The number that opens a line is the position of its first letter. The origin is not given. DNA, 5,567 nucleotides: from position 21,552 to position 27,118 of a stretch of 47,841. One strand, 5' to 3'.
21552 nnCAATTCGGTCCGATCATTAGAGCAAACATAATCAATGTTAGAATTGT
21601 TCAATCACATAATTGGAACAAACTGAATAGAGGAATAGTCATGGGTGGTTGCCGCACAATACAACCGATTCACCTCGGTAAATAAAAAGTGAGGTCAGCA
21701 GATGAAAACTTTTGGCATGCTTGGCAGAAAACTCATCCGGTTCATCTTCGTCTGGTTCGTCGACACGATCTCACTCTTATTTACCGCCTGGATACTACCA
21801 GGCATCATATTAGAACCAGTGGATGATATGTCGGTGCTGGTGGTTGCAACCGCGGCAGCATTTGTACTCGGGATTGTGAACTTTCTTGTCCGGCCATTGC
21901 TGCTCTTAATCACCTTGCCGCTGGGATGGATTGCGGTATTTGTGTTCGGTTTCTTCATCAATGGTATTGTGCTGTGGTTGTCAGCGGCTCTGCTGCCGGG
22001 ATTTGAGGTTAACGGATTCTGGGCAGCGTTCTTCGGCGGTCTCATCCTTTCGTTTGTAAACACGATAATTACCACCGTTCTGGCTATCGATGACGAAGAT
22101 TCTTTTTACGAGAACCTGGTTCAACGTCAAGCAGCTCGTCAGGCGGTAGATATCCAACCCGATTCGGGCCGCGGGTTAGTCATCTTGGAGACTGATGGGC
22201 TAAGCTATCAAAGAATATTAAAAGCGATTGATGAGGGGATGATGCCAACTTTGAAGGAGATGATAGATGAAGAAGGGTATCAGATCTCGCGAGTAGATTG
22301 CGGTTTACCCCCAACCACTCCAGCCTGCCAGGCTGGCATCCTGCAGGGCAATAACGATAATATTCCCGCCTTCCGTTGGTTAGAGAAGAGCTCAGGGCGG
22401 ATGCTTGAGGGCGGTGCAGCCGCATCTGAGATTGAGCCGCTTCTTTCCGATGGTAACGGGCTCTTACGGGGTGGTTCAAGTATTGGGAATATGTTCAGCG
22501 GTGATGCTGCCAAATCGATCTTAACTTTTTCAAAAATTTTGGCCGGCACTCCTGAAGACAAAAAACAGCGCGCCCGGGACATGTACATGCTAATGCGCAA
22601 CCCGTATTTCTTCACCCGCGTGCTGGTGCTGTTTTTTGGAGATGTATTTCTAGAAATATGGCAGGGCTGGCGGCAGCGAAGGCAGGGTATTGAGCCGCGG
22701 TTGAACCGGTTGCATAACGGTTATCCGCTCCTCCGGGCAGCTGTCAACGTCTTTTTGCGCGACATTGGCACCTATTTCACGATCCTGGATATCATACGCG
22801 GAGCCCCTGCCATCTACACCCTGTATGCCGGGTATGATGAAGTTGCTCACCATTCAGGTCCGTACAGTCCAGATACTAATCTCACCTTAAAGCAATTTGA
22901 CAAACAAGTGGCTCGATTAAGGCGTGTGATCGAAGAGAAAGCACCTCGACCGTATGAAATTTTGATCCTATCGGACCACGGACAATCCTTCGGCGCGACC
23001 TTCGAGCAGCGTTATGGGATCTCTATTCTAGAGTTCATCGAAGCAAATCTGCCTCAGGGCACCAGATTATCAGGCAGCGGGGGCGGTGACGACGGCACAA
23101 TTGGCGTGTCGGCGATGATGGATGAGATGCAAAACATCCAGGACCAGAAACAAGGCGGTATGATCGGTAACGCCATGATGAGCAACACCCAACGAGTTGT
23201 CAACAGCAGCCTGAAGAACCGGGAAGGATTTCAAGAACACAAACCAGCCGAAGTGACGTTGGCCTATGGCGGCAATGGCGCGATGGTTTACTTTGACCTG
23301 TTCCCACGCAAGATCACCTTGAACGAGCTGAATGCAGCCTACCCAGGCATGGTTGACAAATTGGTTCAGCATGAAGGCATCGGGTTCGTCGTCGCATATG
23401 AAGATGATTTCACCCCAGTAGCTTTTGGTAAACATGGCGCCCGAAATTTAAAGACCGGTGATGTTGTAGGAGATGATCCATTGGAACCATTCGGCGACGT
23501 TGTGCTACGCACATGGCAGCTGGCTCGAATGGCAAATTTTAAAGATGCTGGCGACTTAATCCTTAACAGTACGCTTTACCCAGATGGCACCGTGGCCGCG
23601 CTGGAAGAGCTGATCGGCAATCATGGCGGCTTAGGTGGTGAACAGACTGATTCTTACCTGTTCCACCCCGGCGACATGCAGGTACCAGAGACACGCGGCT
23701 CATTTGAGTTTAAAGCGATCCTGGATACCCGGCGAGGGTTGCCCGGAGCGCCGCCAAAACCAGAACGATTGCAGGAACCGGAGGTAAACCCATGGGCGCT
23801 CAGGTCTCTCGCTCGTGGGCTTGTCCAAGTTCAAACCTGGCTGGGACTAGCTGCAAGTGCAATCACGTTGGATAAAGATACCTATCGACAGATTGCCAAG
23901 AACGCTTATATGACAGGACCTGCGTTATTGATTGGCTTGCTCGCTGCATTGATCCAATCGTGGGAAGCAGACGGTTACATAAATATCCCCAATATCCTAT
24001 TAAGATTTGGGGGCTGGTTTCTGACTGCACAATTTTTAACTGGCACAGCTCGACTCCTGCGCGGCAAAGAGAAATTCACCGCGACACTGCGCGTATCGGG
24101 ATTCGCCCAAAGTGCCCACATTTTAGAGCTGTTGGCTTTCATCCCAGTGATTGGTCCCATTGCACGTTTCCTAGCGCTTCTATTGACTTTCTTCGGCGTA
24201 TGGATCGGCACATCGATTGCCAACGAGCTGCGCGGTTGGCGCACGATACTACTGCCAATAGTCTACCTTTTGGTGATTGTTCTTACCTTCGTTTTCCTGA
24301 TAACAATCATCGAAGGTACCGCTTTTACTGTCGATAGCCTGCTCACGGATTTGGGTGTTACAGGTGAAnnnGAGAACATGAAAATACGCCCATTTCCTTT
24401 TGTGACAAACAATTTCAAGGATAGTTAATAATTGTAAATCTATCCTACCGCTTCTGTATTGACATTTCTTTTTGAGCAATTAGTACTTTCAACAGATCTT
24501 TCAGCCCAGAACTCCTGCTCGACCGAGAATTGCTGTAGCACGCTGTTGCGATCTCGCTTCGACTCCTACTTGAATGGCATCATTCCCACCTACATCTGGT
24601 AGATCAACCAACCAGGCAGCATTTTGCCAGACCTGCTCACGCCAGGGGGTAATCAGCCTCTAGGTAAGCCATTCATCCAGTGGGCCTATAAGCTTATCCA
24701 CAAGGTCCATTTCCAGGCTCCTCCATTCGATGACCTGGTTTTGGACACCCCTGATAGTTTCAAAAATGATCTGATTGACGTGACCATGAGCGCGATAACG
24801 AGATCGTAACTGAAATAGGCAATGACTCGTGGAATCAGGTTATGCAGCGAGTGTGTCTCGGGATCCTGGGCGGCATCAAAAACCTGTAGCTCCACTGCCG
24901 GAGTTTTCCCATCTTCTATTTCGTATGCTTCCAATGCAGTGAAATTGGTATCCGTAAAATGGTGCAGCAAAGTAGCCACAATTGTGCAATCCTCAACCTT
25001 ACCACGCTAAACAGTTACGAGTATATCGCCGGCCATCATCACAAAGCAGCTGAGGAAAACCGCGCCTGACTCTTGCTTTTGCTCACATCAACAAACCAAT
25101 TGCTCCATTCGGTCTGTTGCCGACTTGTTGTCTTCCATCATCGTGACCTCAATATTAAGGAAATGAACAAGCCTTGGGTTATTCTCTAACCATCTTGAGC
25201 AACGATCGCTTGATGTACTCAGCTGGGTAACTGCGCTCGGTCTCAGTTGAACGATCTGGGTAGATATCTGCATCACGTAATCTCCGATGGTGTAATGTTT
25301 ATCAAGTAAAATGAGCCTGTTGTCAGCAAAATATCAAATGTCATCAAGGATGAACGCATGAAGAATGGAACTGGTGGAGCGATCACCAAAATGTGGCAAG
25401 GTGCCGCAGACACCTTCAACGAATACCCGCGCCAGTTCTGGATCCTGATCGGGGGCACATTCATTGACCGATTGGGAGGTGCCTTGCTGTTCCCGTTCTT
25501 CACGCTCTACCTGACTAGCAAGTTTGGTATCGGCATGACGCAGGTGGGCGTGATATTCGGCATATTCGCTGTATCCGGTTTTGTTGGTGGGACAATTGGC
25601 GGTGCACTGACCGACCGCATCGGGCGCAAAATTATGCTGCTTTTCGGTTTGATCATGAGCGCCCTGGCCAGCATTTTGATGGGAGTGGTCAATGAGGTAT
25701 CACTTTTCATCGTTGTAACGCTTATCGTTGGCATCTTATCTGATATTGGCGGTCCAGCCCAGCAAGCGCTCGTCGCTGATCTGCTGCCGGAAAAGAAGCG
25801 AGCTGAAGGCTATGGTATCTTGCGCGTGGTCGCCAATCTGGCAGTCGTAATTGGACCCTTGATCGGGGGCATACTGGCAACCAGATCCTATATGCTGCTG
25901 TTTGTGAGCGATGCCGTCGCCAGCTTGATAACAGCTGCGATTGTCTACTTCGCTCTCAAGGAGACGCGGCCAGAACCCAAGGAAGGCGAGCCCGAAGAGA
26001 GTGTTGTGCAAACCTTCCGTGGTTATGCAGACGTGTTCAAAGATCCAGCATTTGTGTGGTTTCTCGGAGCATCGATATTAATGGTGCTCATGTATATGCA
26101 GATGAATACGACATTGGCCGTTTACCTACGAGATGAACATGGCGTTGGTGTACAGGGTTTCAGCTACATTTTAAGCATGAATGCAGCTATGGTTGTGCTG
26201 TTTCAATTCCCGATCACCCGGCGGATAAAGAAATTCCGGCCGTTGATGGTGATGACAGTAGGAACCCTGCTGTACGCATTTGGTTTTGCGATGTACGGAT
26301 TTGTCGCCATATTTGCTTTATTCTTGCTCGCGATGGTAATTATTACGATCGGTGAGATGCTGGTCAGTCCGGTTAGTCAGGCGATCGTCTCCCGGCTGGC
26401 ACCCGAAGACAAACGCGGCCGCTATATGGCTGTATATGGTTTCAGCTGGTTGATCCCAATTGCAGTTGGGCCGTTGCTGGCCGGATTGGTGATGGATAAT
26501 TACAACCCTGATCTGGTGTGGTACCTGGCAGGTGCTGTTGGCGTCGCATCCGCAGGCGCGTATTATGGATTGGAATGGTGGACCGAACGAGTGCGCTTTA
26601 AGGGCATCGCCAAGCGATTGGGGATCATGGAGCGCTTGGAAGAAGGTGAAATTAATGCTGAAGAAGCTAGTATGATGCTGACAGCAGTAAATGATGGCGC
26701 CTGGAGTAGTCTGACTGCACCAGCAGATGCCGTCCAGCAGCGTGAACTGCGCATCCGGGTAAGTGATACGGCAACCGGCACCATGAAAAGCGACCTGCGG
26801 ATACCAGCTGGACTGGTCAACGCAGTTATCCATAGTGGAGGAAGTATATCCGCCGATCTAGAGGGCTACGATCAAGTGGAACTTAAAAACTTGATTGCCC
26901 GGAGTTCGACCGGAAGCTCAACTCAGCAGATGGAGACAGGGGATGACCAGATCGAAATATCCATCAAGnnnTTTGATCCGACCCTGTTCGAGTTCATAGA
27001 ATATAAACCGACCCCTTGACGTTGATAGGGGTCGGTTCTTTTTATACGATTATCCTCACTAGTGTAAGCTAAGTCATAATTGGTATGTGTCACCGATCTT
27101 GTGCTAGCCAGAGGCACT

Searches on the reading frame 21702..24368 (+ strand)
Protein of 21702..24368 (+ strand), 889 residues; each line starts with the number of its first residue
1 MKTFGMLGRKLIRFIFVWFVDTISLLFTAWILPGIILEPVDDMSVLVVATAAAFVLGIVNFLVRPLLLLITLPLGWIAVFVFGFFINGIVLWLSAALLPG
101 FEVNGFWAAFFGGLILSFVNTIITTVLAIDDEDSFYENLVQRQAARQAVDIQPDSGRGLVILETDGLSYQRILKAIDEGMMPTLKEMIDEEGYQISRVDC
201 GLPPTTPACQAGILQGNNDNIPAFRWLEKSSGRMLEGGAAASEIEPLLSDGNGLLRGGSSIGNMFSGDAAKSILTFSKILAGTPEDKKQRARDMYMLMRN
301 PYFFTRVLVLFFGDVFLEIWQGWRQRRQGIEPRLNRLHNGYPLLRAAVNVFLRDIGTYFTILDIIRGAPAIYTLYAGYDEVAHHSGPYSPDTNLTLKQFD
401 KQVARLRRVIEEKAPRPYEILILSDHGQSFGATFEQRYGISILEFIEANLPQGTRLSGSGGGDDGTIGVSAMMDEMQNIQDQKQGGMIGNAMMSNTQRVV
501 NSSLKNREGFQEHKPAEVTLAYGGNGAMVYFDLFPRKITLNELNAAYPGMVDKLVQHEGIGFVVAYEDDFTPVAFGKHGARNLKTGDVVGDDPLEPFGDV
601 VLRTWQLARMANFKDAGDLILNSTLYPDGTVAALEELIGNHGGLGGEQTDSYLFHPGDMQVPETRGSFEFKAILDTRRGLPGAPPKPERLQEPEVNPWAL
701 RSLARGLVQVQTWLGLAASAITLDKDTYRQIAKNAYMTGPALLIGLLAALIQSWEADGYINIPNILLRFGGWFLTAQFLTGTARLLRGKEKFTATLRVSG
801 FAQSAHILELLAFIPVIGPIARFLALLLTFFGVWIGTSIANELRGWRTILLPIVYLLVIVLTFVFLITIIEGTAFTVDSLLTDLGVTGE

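Call 36: search_protein_families(library=pfam, proteins=[window:21702-24368:+], max_evalue=0.001)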
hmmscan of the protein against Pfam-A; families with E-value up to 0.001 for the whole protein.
window:21702-24368:+ (889 aa): 3 families
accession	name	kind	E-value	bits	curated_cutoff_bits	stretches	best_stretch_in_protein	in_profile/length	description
PF04020.18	Phage_holin_4_2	-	2.1e-21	76.9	28.8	1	12-122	1-105/105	Mycobacterial 4 TMS phage holin, superfamily IV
PF01663.27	Phosphodiest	-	1e-09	38.9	23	1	372-432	164-225/342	Type I phosphodiesterase / nucleotide pyrophosphatase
PF04893.22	Yip1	-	2e-07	31.5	28.6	1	725-865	8-172/173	Yip1 domain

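Call 40: search_protein_families(library=ncbifam, proteins=[window:21702-24368:+], max_evalue=0.01)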
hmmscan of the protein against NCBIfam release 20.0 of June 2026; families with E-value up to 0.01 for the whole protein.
window:21702-24368:+ (889 aa): 0 families

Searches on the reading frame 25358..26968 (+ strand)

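Call 36: search_protein_families(library=pfam, proteins=[window:25358-26968:+], max_evalue=0.001)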
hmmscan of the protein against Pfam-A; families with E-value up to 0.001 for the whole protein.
window:25358-26968:+ (537 aa): 5 families
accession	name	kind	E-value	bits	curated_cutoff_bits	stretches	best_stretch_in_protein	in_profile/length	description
PF07690.21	MFS_1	-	3.4e-59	201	33.4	2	31-274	2-246/347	Major Facilitator Superfamily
PF13347.12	MFS_2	-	9.6e-15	54.5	27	2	162-379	150-381/427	MFS/sugar transport protein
PF05977.19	MFS_3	-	1.3e-11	44.1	27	1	79-221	63-208/524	Transmembrane secretion effector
PF00083.30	Sugar_tr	-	2.1e-08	34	22.3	1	61-126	46-114/452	Sugar (and other) transporter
PF01306.25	LacY_symp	-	0.00039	19.8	24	1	41-300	23-300/413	LacY proton/sugar symporter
